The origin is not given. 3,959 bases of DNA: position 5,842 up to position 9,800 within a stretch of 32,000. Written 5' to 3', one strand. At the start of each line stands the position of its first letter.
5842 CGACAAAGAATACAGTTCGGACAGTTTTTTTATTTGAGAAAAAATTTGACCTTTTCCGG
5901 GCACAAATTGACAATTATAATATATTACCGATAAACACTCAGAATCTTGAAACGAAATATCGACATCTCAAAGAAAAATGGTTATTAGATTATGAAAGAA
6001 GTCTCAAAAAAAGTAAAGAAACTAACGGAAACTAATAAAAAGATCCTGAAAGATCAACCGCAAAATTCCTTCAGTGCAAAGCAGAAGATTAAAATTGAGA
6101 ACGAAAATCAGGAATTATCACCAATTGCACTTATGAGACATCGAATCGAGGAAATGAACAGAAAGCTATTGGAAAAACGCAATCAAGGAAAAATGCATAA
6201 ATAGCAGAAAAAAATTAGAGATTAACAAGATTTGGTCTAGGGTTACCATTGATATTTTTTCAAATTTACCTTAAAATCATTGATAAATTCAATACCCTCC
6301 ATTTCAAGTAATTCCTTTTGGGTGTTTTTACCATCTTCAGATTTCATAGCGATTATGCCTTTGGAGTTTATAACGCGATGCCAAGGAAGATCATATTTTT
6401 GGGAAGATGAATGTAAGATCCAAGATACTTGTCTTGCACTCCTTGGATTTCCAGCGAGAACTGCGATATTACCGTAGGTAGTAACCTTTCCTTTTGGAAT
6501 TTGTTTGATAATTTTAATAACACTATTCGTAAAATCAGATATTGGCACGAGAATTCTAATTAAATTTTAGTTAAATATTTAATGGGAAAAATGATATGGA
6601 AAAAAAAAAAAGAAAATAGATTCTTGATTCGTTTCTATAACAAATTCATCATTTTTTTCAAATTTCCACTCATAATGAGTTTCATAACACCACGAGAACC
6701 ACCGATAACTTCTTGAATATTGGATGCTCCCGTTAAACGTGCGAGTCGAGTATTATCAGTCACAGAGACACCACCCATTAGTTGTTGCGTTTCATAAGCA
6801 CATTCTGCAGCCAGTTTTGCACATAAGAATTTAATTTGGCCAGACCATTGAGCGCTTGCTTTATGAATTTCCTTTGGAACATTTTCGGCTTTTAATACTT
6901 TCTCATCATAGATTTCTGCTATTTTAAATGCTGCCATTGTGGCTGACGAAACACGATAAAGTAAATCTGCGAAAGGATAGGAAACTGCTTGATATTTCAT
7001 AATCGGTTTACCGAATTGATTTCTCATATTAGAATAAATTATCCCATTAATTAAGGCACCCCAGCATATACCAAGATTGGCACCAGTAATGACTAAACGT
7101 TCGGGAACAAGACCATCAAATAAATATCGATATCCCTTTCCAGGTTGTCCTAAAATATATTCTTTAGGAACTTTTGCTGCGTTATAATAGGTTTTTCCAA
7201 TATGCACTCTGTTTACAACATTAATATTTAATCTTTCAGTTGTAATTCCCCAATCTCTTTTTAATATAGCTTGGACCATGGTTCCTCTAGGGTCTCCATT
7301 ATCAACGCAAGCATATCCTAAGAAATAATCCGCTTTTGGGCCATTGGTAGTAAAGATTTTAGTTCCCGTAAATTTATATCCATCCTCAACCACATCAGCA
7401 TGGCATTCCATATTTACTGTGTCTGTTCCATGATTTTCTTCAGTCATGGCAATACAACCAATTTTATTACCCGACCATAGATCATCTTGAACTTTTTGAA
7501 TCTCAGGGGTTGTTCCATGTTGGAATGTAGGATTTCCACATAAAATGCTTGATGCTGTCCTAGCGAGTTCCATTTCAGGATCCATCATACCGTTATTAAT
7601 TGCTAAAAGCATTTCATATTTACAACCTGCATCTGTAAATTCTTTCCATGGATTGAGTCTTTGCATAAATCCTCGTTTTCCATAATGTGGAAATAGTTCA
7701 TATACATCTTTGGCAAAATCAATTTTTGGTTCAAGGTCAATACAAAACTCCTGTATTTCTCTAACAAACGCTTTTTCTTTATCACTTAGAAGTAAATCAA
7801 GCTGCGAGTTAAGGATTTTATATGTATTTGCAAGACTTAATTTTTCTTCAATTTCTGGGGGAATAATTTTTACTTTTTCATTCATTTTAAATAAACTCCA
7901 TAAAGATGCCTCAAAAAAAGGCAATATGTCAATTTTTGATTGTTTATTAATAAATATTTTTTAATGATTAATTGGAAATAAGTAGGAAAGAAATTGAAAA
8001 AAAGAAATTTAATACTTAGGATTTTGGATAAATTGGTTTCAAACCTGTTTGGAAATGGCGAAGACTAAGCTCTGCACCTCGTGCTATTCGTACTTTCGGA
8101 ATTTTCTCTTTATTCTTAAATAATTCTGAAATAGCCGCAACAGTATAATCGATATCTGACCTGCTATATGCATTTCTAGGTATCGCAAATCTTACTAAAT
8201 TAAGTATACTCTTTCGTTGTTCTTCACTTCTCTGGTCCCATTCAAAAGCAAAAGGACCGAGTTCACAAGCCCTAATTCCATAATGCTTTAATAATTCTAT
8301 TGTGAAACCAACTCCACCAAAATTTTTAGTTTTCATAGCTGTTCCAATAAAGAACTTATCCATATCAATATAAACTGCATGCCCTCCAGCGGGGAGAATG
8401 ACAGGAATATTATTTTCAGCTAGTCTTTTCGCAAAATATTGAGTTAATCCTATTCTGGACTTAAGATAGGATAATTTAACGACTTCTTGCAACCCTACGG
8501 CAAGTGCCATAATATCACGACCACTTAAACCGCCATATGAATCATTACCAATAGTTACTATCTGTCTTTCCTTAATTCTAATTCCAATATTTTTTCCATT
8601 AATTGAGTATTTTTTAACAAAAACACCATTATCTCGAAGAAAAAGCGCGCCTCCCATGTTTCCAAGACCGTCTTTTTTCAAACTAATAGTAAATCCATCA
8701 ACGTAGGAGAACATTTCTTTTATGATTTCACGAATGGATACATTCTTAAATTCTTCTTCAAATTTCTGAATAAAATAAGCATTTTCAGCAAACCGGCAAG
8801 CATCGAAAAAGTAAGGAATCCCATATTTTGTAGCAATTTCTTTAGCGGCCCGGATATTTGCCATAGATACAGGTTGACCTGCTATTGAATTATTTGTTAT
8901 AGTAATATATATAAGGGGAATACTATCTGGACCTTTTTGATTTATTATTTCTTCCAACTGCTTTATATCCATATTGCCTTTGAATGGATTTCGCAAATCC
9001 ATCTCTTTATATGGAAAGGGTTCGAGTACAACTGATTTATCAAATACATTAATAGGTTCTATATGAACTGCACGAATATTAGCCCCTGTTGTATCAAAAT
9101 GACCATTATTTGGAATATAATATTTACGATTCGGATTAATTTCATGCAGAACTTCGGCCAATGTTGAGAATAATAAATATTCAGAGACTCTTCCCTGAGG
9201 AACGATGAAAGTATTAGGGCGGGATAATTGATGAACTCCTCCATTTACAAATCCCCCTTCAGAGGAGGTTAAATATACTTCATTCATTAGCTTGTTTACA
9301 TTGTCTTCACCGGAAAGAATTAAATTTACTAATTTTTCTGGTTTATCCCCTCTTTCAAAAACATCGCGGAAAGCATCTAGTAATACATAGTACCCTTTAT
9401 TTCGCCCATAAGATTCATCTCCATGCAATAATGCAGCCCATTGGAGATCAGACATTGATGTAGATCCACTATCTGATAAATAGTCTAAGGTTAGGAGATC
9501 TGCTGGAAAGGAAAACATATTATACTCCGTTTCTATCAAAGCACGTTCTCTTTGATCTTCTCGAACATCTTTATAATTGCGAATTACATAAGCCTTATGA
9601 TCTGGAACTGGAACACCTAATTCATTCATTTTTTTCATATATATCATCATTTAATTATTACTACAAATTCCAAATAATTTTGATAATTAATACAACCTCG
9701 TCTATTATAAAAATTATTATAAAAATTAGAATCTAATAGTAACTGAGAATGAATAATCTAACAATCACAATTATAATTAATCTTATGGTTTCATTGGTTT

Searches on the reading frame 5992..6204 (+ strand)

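Call 36: search_protein_families(library=pfam, proteins=[window:5992-6204:+], max_evalue=0.1)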
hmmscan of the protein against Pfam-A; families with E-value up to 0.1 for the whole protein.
window:5992-6204:+ (70 aa): 1 family
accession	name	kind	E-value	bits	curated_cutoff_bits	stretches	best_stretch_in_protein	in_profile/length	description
PF20656.2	MS_N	-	0.056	13.4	23.5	0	42-67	22-47/64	Malate synthase, N-terminal domain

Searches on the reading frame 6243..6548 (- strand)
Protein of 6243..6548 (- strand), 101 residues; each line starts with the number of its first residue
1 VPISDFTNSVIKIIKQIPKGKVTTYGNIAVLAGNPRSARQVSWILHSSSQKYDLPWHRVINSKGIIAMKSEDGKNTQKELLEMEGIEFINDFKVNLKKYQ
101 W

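Call 6: search_protein_families(library=pfam, proteins=[window:6243-6548:-], max_evalue=0.01)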
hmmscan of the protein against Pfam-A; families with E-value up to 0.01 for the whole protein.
window:6243-6548:- (101 aa): 1 family
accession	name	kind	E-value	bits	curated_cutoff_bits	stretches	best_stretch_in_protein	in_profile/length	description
PF01035.26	DNA_binding_1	-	2e-25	88.8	27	1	5-86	1-81/81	6-O-methylguanine DNA methyltransferase, DNA binding domain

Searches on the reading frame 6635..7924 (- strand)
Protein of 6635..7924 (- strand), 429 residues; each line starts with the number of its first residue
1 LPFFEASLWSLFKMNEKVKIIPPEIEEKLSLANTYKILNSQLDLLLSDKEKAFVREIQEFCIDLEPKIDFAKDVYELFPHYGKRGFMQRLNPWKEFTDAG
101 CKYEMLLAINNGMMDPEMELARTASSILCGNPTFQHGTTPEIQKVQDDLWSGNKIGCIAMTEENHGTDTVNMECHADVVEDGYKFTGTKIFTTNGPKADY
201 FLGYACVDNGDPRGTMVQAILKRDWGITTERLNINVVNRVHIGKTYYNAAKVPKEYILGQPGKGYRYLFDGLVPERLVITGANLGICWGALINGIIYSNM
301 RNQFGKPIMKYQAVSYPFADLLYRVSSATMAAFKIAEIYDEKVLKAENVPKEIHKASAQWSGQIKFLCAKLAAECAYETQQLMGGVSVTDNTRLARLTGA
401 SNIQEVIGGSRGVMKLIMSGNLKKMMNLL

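Call 6: search_protein_families(library=pfam, proteins=[window:6635-7924:-], max_evalue=0.01)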
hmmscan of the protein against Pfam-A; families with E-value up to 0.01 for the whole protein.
window:6635-7924:- (429 aa): 3 families
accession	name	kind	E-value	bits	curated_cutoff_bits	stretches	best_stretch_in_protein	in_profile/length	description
PF00441.29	Acyl-CoA_dh_1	-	3e-18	66.9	22.4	1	262-419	1-146/150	Acyl-CoA dehydrogenase, C-terminal domain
PF02770.24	Acyl-CoA_dh_M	-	3.4e-10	40.4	33.3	1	157-232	1-78/97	Acyl-CoA dehydrogenase, middle domain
PF22924.1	ACOX_C_alpha1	-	3.7e-05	24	27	1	272-416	4-162/169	Acyl-CoA oxidase, C-alpha1 domain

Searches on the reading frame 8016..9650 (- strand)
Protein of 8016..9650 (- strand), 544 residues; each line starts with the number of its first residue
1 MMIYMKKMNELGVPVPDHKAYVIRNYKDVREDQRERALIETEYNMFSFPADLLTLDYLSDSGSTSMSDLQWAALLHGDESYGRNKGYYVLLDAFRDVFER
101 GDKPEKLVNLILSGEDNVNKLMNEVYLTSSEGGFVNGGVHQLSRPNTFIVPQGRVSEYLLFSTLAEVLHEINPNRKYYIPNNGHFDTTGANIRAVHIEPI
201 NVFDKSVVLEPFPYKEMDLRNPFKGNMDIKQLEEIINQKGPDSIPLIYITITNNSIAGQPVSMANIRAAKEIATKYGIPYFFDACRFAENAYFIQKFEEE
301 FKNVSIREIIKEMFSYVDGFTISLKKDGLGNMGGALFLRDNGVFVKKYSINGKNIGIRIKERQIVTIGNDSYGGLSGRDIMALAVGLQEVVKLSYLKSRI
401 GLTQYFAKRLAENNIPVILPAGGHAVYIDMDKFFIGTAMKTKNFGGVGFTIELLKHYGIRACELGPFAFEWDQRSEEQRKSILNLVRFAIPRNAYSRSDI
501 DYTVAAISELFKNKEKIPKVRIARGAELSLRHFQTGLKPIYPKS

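Call 6: search_protein_families(library=pfam, proteins=[window:8016-9650:-], max_evalue=0.01)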
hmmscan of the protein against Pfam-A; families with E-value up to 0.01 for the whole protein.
window:8016-9650:- (544 aa): 1 family
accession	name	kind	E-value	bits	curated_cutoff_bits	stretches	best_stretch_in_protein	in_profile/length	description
PF01212.27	Beta_elim_lyase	-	2e-55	188.6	27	1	56-503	1-285/288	Beta-eliminating lyase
